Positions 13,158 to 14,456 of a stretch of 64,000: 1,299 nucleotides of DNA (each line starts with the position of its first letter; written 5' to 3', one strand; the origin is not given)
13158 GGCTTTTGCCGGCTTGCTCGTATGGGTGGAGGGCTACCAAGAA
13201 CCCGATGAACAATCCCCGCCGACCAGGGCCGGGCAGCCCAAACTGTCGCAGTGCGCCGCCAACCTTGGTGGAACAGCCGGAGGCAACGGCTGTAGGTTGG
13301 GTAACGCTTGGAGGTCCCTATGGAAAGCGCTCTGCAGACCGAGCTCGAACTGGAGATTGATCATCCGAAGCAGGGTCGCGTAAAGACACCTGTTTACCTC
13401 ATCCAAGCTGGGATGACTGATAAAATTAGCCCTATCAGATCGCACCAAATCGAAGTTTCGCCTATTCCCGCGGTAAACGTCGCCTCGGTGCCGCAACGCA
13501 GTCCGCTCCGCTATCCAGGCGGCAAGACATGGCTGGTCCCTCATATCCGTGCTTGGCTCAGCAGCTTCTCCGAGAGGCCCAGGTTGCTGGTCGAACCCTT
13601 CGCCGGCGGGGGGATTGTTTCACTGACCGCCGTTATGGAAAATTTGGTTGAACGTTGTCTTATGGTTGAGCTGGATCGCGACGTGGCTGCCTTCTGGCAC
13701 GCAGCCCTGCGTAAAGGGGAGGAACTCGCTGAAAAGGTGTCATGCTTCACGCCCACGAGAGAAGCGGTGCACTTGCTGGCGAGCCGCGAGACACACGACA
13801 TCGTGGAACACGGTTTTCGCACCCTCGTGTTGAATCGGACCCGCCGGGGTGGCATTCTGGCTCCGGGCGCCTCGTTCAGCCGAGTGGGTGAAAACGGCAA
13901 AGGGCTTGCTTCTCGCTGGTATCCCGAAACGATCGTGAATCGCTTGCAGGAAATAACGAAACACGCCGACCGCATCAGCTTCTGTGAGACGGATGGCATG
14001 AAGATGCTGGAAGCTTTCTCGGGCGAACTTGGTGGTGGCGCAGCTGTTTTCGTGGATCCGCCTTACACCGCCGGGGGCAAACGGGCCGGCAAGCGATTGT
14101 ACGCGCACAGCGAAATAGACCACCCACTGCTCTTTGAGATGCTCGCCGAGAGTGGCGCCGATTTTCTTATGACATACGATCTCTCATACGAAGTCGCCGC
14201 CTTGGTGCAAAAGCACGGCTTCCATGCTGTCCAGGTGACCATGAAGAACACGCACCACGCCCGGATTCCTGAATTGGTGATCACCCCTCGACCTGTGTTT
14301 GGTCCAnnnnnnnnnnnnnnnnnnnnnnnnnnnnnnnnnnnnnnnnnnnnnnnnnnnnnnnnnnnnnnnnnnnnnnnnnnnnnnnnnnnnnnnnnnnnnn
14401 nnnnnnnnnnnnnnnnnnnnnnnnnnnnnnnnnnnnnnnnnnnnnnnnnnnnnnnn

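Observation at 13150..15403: Low-GC restriction-modification island (Dam-like MTase plus NotI-family-like REase) inserted at the 3' end of a respiratory-operon gene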

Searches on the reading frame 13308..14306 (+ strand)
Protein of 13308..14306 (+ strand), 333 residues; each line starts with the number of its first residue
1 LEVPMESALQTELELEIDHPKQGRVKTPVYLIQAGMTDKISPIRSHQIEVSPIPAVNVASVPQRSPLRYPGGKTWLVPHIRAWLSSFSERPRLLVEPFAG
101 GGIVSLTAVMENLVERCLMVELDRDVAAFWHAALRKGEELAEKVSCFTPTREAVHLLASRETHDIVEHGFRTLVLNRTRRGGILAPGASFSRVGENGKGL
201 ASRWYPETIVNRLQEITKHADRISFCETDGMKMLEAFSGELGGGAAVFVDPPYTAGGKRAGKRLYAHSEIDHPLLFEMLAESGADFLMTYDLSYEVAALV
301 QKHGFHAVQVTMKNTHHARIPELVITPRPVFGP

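Call 4: search_protein_families(library=pfam, proteins=[window:13308-14306:+], max_evalue=0.01)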
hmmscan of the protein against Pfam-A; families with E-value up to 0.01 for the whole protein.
window:13308-14306:+ (333 aa): 1 family
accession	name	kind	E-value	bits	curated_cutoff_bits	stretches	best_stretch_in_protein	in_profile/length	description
PF02086.21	MethyltransfD12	-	1.2e-10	42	22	1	69-142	1-71/253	D12 class N6 adenine-specific DNA methyltransferase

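Call 7: search_protein_families(library=ncbifam, proteins=[window:13308-14306:+], max_evalue=0.01)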
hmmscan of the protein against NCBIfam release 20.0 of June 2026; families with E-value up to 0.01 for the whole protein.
window:13308-14306:+ (333 aa): 2 families
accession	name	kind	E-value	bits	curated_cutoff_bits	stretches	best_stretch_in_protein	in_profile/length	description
TIGR00571.1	dam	subfamily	8.4e-09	35.5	114.85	1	65-312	3-248/267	Dam family site-specific DNA-(adenine-N6)-methyltransferase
NF008152.0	PRK10904.1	equivalog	0.0032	16.9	441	1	63-255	4-186/271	adenine-specific DNA-methyltransferase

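Call 20: search_solved_structures(query=window:13308-14306:+, max_evalue=0.1, show_alignments=2)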
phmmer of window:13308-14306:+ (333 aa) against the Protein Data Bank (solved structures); distinct sequences matched with E-value up to 0.1: 1.
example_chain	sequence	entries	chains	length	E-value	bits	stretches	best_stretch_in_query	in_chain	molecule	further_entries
7m6b_B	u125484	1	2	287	9.7e-09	38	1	65-302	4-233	Site-specific DNA-methyltransferase (adenine-specific)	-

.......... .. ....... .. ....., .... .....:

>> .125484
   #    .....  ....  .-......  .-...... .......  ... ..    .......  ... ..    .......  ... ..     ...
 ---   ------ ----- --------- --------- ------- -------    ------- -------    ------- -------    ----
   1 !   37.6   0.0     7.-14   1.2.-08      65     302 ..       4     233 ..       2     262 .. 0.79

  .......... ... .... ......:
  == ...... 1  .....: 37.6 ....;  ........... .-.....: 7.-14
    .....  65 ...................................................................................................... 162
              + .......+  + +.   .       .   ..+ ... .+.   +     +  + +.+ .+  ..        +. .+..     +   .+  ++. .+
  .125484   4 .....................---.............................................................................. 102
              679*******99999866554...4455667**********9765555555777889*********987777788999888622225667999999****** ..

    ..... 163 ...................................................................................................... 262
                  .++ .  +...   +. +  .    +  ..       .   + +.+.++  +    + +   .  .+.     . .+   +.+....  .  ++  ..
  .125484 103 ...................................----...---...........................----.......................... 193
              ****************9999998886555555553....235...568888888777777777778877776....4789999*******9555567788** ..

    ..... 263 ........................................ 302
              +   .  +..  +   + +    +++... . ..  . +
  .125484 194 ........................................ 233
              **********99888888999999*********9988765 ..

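Call 50: search_protein_families(library=padloc, proteins=[window:13320-14306:+], max_evalue=0.001)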
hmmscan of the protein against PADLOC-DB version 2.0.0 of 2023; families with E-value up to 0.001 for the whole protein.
window:13320-14306:+ (329 aa): 11 families
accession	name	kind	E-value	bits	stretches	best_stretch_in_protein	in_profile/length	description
PDLC04018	PD-Lambda-5_B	-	9.9e-45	151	1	60-322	5-269/291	-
PDLC03358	MTase_II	-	2.5e-31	107.1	1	60-306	5-253/301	Type II methyltransferase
PDLC04019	PD-Lambda-5_B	-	8.9e-21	72.5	1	59-214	3-162/167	-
PDLC03247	MTase_II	-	8.1e-20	69.2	1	60-298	3-234/282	Type II methyltransferase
PDLC03717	oMTase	-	1e-09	36.2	1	60-305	3-242/285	orphan methyltransferase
PDLC03294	MTase_II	-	8e-08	30.2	1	59-257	4-194/272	Type II methyltransferase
PDLC03729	oMTase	-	4.1e-07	27.8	1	59-178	4-121/275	orphan methyltransferase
PDLC03266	MTase_II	-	6e-05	20.6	1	63-254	18-202/285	Type II methyltransferase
PDLC03341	MTase_II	-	0.00015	19.4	1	48-131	6-85/316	Type II methyltransferase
PDLC03281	MTase_II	-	0.00019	19.3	1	60-154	32-122/309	Type II methyltransferase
PDLC03735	oMTase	-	0.00034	18.1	1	63-258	11-206/284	orphan methyltransferase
